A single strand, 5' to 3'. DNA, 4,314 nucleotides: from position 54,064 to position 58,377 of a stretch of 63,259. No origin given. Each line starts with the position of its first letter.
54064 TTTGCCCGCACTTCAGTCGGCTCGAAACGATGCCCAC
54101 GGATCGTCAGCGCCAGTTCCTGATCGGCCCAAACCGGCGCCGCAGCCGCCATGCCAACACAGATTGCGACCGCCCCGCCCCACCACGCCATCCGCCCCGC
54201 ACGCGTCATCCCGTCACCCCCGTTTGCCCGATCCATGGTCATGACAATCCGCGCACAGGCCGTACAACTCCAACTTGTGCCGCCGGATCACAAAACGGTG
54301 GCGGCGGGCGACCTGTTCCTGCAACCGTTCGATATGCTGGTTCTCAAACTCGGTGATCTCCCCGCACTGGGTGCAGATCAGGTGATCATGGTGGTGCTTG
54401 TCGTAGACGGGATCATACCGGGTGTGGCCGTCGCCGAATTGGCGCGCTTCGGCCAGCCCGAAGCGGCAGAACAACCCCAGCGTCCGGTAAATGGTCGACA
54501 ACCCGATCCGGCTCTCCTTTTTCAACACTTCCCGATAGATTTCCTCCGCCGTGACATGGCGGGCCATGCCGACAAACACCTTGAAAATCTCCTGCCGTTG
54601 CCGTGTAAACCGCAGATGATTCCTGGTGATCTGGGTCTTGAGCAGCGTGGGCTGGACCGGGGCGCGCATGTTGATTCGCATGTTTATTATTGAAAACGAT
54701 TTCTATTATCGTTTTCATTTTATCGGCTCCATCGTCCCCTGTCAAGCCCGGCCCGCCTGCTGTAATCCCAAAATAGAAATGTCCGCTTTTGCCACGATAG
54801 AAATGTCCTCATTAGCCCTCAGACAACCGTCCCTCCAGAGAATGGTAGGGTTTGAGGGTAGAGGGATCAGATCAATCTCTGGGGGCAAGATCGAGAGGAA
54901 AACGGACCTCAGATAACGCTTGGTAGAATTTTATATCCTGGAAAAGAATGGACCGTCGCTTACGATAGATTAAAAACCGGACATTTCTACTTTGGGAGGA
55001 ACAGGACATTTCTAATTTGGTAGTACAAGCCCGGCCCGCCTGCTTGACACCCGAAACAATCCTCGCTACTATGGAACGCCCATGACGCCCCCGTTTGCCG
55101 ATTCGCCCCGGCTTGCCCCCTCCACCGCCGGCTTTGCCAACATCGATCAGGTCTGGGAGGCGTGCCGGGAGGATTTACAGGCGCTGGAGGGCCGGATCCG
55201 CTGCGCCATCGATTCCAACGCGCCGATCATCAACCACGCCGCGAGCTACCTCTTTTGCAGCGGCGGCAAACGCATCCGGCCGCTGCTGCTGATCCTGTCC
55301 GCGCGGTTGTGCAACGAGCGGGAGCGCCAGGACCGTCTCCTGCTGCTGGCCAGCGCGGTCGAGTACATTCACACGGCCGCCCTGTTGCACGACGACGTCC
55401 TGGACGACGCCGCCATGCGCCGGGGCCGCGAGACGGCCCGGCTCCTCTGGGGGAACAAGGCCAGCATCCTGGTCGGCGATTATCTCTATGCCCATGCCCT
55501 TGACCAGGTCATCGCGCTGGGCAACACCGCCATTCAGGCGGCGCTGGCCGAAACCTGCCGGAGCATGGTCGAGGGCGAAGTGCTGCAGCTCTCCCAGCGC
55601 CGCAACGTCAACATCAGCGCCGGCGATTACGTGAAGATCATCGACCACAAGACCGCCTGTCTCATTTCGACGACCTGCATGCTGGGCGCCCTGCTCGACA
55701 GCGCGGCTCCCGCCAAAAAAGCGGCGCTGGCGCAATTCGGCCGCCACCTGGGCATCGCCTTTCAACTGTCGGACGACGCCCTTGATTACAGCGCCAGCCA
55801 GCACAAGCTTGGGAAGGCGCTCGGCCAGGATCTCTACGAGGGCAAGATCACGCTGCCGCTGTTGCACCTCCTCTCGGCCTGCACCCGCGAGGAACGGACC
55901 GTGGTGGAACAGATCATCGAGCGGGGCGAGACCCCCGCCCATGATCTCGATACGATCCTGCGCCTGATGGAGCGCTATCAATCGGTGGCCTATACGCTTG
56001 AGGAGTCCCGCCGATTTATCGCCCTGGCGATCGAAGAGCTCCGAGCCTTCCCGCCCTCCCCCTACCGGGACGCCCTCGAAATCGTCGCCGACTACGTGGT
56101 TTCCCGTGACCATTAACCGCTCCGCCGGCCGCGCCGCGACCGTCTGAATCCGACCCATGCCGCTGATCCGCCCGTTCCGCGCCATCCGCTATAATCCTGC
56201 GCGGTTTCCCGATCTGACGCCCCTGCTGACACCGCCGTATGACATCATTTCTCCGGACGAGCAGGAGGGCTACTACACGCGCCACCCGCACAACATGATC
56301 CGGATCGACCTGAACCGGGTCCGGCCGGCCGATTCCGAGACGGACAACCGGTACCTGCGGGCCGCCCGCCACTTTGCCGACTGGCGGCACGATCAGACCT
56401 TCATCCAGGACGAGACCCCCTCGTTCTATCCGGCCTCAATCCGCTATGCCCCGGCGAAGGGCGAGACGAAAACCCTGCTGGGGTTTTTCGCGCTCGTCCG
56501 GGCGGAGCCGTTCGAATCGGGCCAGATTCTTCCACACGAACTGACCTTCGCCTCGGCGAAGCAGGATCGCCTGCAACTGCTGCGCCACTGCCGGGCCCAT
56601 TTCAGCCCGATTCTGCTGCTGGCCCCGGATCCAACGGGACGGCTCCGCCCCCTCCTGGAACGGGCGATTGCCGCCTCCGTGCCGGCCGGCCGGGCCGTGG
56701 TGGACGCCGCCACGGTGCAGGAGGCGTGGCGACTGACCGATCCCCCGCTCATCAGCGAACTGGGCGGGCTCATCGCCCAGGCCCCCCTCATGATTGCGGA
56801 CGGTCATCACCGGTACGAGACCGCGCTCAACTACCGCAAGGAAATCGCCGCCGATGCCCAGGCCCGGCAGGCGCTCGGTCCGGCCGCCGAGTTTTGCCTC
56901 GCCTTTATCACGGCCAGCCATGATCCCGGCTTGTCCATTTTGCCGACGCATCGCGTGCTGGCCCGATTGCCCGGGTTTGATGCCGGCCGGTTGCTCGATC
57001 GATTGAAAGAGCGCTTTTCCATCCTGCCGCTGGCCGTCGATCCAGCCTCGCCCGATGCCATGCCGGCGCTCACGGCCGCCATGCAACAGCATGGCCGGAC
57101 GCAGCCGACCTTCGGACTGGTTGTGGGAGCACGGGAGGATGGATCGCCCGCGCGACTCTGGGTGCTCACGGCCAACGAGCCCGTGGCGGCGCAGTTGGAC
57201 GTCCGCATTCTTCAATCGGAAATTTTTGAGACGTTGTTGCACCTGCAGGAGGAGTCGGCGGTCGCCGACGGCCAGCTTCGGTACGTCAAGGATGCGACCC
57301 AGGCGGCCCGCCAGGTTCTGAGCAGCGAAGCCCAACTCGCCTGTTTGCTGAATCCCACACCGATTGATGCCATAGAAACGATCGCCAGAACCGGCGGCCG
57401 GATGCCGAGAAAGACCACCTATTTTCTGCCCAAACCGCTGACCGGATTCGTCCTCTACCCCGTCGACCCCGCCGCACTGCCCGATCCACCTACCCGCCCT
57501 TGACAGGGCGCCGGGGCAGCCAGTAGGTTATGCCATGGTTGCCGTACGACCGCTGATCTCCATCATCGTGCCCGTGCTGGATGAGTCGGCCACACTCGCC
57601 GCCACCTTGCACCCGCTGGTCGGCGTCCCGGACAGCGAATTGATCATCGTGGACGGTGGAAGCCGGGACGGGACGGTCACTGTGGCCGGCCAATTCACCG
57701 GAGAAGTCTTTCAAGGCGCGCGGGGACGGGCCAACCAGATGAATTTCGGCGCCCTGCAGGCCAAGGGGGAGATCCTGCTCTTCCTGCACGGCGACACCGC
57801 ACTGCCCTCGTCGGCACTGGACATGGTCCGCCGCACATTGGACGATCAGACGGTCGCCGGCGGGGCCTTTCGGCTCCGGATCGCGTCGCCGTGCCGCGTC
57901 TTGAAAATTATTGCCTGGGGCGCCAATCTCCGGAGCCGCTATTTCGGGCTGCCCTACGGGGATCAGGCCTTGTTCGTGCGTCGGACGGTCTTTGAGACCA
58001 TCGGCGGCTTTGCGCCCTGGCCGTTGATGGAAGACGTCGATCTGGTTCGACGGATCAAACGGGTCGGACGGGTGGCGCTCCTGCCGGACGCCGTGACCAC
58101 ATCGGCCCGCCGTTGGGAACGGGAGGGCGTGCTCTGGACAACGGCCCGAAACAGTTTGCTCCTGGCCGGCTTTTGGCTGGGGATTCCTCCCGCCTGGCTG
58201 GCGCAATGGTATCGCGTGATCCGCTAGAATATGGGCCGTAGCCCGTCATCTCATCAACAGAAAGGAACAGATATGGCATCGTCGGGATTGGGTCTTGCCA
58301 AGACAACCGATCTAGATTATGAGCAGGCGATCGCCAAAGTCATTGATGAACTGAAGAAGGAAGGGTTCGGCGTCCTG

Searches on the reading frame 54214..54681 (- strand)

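Call 66: search_protein_families(library=pfam, proteins=[window:54214-54681:-], max_evalue=0.001)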
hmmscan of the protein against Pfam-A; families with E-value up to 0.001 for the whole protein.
window:54214-54681:- (155 aa): 1 family
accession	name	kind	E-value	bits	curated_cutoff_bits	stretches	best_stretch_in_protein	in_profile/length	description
PF01475.25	FUR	-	1.9e-36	125.3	23.1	1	22-140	3-121/121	Ferric uptake regulator family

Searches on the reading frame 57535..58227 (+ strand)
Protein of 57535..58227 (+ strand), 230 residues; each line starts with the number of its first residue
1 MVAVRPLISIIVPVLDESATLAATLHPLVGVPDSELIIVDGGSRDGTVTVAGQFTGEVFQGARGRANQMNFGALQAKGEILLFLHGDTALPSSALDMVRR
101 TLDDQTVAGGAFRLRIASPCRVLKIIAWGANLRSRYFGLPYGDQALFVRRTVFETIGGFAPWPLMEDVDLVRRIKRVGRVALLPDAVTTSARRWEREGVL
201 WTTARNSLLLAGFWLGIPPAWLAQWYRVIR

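Call 66: search_protein_families(library=pfam, proteins=[window:57535-58227:+], max_evalue=0.001)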
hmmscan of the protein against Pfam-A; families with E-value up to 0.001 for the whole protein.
window:57535-58227:+ (230 aa): 3 families
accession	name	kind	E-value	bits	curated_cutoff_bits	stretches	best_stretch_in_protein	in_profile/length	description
PF00535.33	Glycos_transf_2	-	8.4e-14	52.3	23.3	1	9-111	1-114/168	Glycosyl transferase family 2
PF13641.12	Glyco_tranf_2_3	-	1.5e-08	35.4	27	1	8-193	3-214/230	Glycosyltransferase like family 2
PF10111.15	Glyco_tranf_2_2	-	0.00025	21.1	27.3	0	32-92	28-96/276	Glycosyltransferase like family 2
